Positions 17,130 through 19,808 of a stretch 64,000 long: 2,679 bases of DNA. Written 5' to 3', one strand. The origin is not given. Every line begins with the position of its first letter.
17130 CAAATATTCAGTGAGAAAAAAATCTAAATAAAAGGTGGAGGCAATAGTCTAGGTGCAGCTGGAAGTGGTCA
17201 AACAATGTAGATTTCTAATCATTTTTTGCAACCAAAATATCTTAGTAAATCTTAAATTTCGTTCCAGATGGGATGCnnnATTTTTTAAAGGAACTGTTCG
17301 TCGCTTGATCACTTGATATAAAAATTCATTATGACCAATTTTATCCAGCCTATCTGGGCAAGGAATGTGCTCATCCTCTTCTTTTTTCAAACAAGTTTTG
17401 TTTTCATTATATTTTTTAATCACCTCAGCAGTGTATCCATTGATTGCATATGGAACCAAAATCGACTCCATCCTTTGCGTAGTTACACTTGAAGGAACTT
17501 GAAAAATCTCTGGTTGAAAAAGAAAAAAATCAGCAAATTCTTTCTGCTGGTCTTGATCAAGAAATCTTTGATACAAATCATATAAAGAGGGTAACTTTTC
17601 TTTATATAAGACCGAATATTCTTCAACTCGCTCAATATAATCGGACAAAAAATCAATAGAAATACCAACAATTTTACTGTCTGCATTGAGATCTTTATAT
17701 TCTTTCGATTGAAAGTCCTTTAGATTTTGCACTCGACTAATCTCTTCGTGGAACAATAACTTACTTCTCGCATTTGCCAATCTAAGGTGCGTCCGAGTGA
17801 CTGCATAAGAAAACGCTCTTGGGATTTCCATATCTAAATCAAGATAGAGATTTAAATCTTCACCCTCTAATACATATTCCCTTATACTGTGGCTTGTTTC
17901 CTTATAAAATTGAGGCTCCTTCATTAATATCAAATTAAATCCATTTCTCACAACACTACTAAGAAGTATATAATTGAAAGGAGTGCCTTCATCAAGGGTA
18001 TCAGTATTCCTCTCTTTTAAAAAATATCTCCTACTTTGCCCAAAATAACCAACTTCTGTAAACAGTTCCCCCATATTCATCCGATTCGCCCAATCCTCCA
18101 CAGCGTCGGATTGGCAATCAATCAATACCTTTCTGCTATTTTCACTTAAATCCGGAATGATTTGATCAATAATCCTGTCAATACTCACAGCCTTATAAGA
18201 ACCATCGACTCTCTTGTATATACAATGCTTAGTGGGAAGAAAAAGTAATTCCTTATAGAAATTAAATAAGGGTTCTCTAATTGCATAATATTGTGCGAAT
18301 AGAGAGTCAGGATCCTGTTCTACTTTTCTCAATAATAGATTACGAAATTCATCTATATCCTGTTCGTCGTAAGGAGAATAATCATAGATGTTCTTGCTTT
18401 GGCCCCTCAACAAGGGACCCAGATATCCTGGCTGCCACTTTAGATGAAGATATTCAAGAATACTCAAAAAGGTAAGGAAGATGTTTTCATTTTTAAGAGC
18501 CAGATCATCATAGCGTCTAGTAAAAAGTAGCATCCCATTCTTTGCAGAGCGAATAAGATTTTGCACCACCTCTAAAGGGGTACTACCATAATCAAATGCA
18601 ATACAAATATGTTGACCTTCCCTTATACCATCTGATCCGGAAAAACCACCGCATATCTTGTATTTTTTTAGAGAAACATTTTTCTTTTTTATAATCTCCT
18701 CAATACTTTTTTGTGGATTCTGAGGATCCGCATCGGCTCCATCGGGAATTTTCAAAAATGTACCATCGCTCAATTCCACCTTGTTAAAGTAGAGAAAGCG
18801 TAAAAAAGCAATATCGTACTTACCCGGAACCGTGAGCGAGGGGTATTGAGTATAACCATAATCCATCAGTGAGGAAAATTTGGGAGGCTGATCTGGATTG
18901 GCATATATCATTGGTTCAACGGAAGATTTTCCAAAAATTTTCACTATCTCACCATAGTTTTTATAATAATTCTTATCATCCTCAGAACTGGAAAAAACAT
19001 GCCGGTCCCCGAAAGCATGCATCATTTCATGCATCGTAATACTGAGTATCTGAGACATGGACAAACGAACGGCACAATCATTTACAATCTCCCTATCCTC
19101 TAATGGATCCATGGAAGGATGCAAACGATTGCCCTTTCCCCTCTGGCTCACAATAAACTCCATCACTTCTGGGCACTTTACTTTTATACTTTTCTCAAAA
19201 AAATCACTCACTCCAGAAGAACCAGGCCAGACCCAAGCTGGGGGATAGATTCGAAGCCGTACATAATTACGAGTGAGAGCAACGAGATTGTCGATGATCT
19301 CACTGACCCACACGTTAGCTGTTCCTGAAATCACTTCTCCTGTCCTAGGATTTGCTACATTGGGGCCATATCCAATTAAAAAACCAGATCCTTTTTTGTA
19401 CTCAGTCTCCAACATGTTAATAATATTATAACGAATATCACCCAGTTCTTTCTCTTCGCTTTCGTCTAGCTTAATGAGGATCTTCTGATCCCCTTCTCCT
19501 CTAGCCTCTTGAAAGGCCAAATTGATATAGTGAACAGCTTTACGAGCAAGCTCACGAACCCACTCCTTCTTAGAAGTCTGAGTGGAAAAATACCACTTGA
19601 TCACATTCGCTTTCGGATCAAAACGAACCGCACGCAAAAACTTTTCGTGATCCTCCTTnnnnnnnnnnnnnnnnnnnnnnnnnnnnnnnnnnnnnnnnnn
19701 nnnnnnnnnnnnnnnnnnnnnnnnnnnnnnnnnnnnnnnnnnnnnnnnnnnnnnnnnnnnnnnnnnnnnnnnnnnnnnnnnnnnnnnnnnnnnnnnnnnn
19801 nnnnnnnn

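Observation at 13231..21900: Operon-like module: small OM beta-barrel gene followed by two tandem ~1250-aa lipoprotein metzincins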

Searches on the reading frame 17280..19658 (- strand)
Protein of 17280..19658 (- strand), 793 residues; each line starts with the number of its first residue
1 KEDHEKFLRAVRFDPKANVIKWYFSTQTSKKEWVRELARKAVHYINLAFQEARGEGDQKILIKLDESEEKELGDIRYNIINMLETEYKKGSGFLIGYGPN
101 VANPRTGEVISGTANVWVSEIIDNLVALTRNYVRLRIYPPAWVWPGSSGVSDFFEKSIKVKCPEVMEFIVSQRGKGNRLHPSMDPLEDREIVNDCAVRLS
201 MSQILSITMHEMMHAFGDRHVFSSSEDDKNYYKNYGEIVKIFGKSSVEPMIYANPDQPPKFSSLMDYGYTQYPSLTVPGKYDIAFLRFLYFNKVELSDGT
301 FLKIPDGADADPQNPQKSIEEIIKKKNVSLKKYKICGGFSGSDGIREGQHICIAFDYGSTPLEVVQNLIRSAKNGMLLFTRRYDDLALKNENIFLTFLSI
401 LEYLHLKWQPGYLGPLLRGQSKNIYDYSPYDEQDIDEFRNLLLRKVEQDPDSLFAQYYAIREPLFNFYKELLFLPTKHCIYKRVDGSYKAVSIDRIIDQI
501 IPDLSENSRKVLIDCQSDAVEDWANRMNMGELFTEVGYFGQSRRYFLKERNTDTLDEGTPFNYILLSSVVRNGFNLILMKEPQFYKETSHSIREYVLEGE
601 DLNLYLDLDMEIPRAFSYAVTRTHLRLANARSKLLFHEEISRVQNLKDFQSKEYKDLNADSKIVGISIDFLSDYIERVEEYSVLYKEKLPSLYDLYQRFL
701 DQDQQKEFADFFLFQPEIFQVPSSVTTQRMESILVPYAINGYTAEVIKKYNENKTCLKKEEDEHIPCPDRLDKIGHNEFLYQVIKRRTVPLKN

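Call 82: search_protein_representatives(alignment_id=A6)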
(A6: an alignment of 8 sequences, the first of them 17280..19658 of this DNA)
Query: 8 sequences, 836 profile positions. Proteins with E-value up to 0.001 (for the whole library): 1643; up to 1e-10: 1048; up to 1e-30: 405. The best 150 are listed.
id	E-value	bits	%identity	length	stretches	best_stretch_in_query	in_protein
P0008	0.0e+00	1140.9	-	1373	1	1-834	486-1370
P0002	0.0e+00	1117.6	-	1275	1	2-834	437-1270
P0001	0.0e+00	1095.7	-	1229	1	1-833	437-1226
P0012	0.0e+00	1082.0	-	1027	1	1-830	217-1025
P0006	0.0e+00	1065.4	-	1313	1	1-828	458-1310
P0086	7.0e-280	947.3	-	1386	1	1-833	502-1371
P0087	6.2e-272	921.1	-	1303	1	1-825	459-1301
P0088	7.1e-269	910.9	-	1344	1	2-831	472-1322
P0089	4.1e-265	898.5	-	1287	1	1-826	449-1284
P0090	5.0e-265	898.2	-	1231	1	1-827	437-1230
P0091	3.7e-253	858.9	-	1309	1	1-825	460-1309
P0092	9.5e-251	851.0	-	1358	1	1-824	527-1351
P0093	3.0e-250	849.3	-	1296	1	1-828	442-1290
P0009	1.1e-247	840.8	-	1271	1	2-826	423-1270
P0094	1.8e-244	830.3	-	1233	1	2-828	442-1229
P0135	5.3e-129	448.2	-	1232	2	6-620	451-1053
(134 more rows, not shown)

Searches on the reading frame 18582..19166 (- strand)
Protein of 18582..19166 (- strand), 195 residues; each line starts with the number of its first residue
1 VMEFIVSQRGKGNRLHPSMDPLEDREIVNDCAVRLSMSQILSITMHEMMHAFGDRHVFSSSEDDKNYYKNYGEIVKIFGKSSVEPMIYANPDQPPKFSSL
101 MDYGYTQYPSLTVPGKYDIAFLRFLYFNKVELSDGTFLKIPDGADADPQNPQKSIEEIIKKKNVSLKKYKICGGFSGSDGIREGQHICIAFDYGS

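Call 54: search_solved_structures(query=A5, max_evalue=1, show_alignments=3)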
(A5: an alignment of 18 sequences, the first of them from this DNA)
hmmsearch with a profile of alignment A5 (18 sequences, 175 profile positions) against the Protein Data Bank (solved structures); distinct sequences matched with E-value up to 1: 88 (the best 60 are shown).
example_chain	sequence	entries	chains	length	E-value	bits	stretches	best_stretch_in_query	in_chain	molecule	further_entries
3vtg_A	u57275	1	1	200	0.0015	21.5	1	38-95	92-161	High choriolytic enzyme 1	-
1akl_A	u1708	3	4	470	0.0015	21.5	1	41-125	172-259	ALKALINE PROTEASE | ALKALINE METALLOPROTEINASE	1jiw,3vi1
1kap_P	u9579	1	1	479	0.0016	21.5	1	41-125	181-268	ALKALINE PROTEASE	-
1ast_A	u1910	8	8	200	0.0043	20.1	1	38-94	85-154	ASTACIN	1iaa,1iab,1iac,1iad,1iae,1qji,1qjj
6saz_A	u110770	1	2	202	0.0044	20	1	38-94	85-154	Astacin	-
6ht9_A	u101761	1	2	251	0.0069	19.4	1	38-94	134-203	Astacin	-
4i35_A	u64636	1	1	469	0.013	18.5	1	32-124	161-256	Serralysin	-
5d7w_A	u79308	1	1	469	0.013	18.5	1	32-124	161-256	Serralysin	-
1smp_A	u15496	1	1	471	0.013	18.5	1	32-124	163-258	SERRATIA METALLO PROTEINASE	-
7y5n_C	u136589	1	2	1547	0.014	18.5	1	40-60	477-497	Pappalysin-1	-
8hgg_C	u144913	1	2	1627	0.014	18.4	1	40-60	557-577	Pappalysin-1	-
4q1l_A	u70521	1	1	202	0.015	18.3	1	38-55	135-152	Snake venom metalloproteinase leucurolysin-A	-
7y5q_A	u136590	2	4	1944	0.017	18.1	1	40-60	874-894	Maltose/maltodextrin-binding periplasmic protein,Pappalysin-1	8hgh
1k7g_A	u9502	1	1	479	0.019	18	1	40-123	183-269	secreted protease C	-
1srp_A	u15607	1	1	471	0.02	17.9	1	32-124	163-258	SERRALYSIN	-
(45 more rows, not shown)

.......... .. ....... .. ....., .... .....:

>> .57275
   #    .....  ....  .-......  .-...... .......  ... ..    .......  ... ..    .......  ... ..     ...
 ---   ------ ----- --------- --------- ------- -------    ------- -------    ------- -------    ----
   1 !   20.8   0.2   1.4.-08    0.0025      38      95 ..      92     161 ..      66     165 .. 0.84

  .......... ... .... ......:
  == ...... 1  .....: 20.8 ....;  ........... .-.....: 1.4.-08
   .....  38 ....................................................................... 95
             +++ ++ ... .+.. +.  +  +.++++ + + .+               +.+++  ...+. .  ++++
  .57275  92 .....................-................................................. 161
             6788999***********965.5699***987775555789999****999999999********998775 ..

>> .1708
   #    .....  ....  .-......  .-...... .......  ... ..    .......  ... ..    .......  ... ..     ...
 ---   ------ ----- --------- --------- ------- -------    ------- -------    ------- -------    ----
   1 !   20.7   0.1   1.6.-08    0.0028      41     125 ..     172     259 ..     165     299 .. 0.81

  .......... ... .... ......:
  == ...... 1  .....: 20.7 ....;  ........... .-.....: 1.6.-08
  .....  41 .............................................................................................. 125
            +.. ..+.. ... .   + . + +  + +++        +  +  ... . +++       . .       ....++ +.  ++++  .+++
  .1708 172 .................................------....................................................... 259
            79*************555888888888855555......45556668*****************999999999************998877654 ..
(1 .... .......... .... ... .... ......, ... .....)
